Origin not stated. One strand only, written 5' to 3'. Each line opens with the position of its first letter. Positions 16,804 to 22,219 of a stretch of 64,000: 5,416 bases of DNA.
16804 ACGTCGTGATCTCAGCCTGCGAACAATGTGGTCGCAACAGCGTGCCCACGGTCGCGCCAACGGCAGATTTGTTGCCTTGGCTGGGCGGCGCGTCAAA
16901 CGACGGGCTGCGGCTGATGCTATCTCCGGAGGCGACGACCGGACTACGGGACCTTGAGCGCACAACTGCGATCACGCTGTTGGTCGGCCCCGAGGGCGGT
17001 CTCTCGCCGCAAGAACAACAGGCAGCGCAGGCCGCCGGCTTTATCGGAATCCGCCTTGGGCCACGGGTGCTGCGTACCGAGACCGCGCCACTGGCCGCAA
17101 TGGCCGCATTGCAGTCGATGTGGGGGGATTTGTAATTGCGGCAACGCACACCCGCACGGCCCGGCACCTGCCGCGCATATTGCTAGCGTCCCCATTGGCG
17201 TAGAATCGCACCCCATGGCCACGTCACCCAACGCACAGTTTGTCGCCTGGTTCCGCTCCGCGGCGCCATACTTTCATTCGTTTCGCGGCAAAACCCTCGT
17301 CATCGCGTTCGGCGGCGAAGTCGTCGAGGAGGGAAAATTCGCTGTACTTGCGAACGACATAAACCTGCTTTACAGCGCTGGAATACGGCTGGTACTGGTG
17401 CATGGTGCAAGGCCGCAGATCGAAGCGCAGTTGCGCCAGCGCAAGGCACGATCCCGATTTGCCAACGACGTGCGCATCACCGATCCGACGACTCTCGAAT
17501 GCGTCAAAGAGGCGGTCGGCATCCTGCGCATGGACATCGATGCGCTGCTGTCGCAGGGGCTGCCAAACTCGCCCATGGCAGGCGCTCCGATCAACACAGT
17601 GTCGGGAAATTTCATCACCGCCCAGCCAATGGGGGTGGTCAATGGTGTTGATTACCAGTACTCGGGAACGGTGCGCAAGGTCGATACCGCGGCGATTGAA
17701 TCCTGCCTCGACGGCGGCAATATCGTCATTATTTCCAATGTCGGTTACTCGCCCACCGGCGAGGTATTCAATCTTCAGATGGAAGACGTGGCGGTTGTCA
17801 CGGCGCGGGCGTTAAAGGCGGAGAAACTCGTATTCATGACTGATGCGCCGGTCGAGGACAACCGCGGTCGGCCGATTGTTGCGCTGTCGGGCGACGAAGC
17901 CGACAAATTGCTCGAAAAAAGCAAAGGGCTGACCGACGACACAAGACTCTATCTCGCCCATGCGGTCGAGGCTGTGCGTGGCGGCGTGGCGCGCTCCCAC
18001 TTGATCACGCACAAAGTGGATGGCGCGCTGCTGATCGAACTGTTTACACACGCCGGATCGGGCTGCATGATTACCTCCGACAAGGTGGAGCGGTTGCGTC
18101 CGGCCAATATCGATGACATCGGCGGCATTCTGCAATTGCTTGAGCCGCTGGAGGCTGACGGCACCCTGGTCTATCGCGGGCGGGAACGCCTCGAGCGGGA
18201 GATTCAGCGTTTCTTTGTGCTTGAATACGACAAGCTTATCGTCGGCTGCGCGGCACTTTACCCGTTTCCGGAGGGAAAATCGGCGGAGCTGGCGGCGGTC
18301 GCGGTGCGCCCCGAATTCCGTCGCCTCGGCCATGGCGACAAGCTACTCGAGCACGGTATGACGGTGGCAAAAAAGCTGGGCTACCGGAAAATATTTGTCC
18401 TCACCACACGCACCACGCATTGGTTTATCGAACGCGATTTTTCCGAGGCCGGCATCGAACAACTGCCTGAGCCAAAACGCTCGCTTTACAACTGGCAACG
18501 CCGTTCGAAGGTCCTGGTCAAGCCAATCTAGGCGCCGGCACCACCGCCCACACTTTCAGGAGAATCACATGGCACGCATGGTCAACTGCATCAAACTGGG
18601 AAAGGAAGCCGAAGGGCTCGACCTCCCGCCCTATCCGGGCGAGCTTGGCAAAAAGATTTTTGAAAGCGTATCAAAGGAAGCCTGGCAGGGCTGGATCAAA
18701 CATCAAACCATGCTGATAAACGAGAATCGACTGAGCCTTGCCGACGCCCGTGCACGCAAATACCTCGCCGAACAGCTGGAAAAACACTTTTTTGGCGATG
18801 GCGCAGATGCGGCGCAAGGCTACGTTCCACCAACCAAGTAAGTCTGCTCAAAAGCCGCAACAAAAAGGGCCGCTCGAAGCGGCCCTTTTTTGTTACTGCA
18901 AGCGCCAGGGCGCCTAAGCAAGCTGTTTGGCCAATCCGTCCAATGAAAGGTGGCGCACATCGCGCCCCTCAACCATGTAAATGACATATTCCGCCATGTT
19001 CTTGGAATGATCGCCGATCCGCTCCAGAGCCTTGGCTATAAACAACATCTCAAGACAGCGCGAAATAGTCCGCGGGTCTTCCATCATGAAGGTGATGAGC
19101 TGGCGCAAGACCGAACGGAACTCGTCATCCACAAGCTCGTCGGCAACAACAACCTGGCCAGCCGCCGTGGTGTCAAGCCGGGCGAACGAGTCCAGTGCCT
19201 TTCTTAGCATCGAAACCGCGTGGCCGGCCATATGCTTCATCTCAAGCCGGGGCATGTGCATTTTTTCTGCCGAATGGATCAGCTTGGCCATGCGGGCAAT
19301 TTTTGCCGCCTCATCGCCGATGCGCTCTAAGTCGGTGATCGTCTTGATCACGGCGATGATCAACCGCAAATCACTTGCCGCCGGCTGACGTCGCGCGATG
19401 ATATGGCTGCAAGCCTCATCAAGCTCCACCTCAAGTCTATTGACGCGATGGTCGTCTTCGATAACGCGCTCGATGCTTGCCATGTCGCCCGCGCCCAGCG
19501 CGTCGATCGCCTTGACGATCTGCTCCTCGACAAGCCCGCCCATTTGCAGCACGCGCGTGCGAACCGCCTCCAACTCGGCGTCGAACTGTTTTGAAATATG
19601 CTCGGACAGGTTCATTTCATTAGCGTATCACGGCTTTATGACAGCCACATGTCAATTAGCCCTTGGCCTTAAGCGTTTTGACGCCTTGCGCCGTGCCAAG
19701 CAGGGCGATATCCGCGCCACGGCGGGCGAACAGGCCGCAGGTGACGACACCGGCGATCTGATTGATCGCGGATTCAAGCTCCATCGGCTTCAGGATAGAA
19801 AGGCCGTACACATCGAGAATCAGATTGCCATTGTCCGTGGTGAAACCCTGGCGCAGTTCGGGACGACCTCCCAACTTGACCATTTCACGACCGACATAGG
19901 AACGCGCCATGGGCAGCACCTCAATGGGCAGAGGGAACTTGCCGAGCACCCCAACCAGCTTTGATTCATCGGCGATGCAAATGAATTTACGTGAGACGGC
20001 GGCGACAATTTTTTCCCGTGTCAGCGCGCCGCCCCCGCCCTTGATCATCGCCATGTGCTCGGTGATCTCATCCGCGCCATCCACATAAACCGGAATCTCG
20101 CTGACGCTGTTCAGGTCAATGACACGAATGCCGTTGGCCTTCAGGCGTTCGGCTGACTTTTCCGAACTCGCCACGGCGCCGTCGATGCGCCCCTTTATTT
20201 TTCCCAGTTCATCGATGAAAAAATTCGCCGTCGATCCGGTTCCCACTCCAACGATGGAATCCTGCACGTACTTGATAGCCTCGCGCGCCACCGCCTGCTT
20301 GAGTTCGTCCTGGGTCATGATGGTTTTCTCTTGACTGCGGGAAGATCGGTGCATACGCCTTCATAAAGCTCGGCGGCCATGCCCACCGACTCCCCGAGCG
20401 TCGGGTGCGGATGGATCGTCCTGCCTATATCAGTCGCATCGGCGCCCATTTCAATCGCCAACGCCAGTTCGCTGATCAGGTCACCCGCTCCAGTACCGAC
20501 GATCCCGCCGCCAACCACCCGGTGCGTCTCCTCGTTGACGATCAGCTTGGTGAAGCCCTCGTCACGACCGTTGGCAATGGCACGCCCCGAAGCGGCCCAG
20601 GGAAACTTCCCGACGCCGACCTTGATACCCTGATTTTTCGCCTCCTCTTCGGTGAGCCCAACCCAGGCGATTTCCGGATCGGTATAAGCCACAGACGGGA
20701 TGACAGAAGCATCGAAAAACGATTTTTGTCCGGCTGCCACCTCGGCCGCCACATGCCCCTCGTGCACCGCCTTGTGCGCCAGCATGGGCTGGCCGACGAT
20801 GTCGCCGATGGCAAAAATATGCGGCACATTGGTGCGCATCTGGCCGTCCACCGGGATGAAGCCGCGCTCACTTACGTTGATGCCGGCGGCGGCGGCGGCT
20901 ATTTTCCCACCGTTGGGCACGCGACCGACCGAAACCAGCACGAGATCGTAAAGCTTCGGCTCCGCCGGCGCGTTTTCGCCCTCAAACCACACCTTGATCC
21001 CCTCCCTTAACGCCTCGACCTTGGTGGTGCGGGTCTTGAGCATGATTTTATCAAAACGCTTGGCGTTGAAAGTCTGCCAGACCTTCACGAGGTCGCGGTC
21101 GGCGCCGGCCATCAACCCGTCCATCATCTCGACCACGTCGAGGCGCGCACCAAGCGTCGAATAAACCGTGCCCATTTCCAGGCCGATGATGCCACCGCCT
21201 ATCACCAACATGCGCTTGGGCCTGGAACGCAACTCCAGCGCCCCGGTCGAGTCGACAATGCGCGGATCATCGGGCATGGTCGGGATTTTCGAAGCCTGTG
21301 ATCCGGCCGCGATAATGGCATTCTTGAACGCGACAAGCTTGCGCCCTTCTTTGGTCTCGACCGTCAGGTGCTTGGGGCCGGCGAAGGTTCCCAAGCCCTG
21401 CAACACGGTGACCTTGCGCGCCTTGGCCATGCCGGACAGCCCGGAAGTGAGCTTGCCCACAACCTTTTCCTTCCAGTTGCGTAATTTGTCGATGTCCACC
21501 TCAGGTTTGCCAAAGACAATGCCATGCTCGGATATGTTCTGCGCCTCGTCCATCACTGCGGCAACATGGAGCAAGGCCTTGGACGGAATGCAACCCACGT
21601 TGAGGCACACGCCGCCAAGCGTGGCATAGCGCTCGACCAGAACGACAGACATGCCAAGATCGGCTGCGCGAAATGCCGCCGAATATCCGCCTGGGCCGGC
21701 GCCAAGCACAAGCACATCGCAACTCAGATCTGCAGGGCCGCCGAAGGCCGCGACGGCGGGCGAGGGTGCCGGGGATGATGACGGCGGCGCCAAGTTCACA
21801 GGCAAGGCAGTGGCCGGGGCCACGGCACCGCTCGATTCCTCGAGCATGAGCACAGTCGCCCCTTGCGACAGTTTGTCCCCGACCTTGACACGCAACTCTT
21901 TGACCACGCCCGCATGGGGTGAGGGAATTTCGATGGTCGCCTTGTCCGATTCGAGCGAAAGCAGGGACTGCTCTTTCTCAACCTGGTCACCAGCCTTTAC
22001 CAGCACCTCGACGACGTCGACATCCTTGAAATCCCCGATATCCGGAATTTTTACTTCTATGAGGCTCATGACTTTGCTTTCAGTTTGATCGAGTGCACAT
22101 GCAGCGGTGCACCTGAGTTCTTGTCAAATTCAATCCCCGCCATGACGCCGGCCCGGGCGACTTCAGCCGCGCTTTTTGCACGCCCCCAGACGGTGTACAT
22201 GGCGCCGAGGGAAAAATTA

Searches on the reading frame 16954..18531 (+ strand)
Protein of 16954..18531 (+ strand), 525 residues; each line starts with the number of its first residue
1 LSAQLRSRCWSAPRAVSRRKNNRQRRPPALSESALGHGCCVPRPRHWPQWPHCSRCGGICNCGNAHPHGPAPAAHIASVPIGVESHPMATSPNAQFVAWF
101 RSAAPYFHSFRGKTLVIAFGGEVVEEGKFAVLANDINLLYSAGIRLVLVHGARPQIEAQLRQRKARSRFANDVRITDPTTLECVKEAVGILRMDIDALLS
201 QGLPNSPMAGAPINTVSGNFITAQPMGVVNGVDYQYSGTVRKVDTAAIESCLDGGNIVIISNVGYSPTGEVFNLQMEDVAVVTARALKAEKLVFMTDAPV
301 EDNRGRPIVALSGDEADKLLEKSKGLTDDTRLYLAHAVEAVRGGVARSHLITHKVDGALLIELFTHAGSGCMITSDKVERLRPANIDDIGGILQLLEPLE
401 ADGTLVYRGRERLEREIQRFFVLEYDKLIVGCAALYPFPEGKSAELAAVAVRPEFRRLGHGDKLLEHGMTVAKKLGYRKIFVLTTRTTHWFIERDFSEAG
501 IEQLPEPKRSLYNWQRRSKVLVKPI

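Call 72: search_protein_families(library=pfam, proteins=[window:16954-18531:+], max_evalue=0.00001)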
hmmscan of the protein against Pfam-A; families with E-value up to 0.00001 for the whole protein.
window:16954-18531:+ (525 aa): 3 families
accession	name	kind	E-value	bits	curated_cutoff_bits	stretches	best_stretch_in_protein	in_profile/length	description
PF00696.33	AA_kinase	-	5.5e-33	115.1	24.9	1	113-350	1-232/234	Amino acid kinase family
PF00583.31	Acetyltransf_1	-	1.2e-13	51.7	20.7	1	413-486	28-101/116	Acetyltransferase (GNAT) family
PF13508.13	Acetyltransf_7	-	1.5e-10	41.7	27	1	418-489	3-75/84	Acetyltransferase (GNAT) domain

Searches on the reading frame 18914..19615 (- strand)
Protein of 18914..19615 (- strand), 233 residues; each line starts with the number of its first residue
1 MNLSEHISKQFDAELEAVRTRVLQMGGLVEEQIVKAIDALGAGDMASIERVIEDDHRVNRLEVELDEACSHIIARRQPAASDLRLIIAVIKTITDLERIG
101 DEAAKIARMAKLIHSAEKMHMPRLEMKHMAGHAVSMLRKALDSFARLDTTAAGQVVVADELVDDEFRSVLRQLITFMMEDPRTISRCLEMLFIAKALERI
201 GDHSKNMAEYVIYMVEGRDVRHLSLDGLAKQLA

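Call 72: search_protein_families(library=pfam, proteins=[window:18914-19615:-], max_evalue=0.00001)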
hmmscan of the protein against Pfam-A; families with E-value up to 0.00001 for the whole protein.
window:18914-19615:- (233 aa): 1 family
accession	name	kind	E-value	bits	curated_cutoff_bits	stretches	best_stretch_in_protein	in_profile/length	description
PF01895.24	PhoU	-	2.6e-42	143.5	23.5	2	22-109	1-88/89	PhoU domain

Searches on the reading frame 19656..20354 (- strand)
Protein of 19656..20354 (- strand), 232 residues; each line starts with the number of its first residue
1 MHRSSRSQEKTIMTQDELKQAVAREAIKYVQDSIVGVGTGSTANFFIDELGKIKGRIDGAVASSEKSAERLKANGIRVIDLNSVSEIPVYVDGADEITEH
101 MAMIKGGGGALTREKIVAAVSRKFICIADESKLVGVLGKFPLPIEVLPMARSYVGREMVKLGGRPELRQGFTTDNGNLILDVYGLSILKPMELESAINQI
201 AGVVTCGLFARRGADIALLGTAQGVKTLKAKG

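Call 72: search_protein_families(library=pfam, proteins=[window:19656-20354:-], max_evalue=0.00001)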
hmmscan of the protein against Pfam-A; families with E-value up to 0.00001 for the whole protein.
window:19656-20354:- (232 aa): 1 family
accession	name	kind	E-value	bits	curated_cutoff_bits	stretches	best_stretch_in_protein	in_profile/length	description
PF06026.20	Rib_5-P_isom_A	-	6.6e-59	198.8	26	1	60-224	2-173/173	Ribose 5-phosphate isomerase A (phosphoriboisomerase A)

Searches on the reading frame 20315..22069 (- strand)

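Call 72: search_protein_families(library=pfam, proteins=[window:20315-22069:-], max_evalue=0.00001)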
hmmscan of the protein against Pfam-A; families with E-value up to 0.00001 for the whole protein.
window:20315-22069:- (584 aa): 6 families
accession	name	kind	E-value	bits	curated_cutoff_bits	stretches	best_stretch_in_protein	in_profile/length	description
PF07992.20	Pyr_redox_2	-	7e-58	196.8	26.1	1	118-438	2-291/291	Pyridine nucleotide-disulphide oxidoreductase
PF02852.28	Pyr_redox_dim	-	7e-39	132.9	25.3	1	457-565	1-109/110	Pyridine nucleotide-disulphide oxidoreductase, dimerisation domain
PF00364.28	Biotin_lipoyl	-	3.7e-20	72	22.1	1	5-75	2-72/73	Biotin-requiring enzyme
PF00070.33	Pyr_redox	-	9.1e-12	45.8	22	1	286-357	1-72/82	Pyridine nucleotide-disulphide oxidoreductase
PF12831.13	FAD_oxidored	-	1.9e-09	37.8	27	1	118-155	1-38/416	FAD dependent oxidoreductase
PF01134.28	GIDA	-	2.4e-06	27.3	22.1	1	118-179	1-59/391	Glucose inhibited division protein A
